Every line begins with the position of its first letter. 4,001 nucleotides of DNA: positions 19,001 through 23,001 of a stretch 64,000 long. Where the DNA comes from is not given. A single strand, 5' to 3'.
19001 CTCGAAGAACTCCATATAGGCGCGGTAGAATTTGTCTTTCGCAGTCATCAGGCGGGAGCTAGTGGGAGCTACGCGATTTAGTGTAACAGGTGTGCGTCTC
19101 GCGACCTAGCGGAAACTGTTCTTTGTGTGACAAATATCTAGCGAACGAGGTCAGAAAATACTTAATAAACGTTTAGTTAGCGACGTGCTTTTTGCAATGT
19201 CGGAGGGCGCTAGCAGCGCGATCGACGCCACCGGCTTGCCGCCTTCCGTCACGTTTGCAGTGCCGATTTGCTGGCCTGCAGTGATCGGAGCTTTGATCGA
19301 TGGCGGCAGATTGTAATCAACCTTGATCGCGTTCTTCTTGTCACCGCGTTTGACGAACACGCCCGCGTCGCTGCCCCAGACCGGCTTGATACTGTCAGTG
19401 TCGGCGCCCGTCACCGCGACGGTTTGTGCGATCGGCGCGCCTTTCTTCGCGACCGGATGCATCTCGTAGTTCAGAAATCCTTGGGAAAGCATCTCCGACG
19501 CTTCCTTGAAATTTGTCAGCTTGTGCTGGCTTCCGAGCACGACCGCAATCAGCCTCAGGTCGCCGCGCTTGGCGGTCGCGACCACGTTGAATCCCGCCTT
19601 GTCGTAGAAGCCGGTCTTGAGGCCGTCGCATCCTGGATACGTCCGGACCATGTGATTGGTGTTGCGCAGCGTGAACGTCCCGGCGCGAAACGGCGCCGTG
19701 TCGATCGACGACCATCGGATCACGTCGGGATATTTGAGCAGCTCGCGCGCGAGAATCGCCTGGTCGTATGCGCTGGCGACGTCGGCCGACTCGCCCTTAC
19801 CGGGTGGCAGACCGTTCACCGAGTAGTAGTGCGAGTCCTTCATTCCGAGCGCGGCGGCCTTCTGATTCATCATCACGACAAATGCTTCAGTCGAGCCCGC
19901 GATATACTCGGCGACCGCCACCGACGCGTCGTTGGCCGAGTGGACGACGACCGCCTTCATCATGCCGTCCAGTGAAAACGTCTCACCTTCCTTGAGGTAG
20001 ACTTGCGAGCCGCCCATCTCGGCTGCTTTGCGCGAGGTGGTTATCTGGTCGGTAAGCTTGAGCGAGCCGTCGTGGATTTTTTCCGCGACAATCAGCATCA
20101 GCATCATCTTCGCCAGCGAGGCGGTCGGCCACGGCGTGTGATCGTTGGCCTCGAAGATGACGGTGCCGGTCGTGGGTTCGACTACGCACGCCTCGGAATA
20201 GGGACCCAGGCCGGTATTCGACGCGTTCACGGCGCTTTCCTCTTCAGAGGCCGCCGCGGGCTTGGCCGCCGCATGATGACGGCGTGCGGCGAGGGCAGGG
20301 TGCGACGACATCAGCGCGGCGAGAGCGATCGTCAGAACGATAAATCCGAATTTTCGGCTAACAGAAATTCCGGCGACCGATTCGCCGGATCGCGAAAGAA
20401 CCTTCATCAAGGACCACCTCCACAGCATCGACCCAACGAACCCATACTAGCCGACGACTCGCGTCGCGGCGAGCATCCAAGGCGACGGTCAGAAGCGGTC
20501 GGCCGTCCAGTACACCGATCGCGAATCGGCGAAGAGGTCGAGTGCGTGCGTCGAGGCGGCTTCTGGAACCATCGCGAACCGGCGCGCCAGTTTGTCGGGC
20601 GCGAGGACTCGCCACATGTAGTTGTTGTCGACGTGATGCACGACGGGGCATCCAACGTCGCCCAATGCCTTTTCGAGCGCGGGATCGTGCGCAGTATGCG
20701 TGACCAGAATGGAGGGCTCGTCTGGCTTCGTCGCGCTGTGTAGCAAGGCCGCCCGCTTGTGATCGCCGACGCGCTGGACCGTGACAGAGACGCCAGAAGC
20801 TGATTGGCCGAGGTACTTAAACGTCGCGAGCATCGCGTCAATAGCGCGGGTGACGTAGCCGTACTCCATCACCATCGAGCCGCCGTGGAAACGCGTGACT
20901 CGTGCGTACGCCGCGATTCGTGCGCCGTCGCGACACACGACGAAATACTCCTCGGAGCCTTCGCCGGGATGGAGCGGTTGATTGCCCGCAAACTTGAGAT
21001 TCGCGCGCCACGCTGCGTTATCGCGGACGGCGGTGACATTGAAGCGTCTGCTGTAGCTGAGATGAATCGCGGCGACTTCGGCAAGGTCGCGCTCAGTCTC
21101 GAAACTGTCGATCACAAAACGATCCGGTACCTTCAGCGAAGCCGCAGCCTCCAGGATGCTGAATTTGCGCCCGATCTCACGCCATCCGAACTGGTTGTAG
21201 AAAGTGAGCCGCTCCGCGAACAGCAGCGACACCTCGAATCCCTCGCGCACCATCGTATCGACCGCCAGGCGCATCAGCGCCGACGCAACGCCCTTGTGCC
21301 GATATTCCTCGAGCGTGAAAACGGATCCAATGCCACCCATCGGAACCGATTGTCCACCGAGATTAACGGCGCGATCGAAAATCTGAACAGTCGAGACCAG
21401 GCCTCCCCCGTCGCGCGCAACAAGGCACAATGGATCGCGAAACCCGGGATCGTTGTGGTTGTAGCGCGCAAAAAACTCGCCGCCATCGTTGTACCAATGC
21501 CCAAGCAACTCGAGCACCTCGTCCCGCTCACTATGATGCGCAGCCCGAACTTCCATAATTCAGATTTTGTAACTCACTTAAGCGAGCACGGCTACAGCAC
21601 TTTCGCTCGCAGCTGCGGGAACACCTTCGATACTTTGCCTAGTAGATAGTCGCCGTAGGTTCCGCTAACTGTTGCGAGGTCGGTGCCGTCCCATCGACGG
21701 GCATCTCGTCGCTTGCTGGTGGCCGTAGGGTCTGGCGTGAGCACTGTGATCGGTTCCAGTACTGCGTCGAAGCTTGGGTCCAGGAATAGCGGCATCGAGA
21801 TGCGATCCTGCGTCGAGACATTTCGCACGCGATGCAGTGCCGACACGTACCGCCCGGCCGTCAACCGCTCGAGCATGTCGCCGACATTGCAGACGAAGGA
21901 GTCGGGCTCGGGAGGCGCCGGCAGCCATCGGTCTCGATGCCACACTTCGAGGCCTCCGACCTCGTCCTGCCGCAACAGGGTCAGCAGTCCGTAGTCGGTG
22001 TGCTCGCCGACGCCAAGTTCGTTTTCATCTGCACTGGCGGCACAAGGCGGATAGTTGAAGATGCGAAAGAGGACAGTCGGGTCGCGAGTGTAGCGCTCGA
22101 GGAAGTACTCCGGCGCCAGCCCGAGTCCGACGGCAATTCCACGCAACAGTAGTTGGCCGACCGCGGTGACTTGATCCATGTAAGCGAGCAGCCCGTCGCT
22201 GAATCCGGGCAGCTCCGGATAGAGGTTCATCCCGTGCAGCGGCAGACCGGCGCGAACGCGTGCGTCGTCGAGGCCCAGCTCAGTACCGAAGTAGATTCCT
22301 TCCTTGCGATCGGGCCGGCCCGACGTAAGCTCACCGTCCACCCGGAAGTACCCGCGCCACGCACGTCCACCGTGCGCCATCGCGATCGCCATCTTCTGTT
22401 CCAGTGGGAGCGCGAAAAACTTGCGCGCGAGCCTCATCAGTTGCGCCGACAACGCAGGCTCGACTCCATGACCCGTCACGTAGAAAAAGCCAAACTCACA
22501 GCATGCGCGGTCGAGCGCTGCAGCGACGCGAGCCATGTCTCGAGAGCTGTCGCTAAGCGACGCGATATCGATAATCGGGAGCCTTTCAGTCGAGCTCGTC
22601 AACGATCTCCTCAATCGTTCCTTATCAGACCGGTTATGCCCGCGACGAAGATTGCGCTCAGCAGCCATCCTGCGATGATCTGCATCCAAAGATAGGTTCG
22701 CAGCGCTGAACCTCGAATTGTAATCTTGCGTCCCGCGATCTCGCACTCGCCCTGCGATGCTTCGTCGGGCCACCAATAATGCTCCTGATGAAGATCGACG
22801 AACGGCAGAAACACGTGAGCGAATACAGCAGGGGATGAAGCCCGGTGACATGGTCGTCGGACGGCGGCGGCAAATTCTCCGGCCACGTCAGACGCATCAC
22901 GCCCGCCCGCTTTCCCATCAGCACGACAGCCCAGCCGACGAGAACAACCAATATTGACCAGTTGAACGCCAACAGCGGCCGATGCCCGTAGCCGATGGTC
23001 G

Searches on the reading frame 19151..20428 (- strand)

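Call 13: search_protein_families(library=pfam, proteins=[window:19151-20428:-], max_evalue=0.00001)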
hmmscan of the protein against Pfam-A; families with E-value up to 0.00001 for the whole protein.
window:19151-20428:- (425 aa): 3 families
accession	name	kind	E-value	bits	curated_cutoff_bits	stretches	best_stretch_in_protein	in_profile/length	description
PF00768.25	Peptidase_S11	-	3.3e-60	204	27.6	1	80-301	15-238/239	D-alanyl-D-alanine carboxypeptidase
PF07943.18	PBP5_C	-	4.7e-14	52.8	21.2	1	321-412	1-90/91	Penicillin-binding protein 5, C-terminal domain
PF13354.11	Beta-lactamase2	-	4e-12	46.4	22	1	82-231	4-147/214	Beta-lactamase enzyme family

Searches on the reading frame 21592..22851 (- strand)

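Call 13: search_protein_families(library=pfam, proteins=[window:21592-22851:-], max_evalue=0.00001)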
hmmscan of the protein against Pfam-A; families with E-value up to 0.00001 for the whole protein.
window:21592-22851:- (419 aa): 2 families
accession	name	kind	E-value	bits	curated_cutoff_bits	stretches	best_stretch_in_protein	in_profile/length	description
PF14226.12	DIOX_N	-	7.3e-30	104.5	27.3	1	91-213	1-116/117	non-haem dioxygenase in morphine synthesis N-terminal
PF03171.26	2OG-FeII_Oxy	-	1.3e-25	90.1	23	1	263-359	6-101/101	2OG-Fe(II) oxygenase superfamily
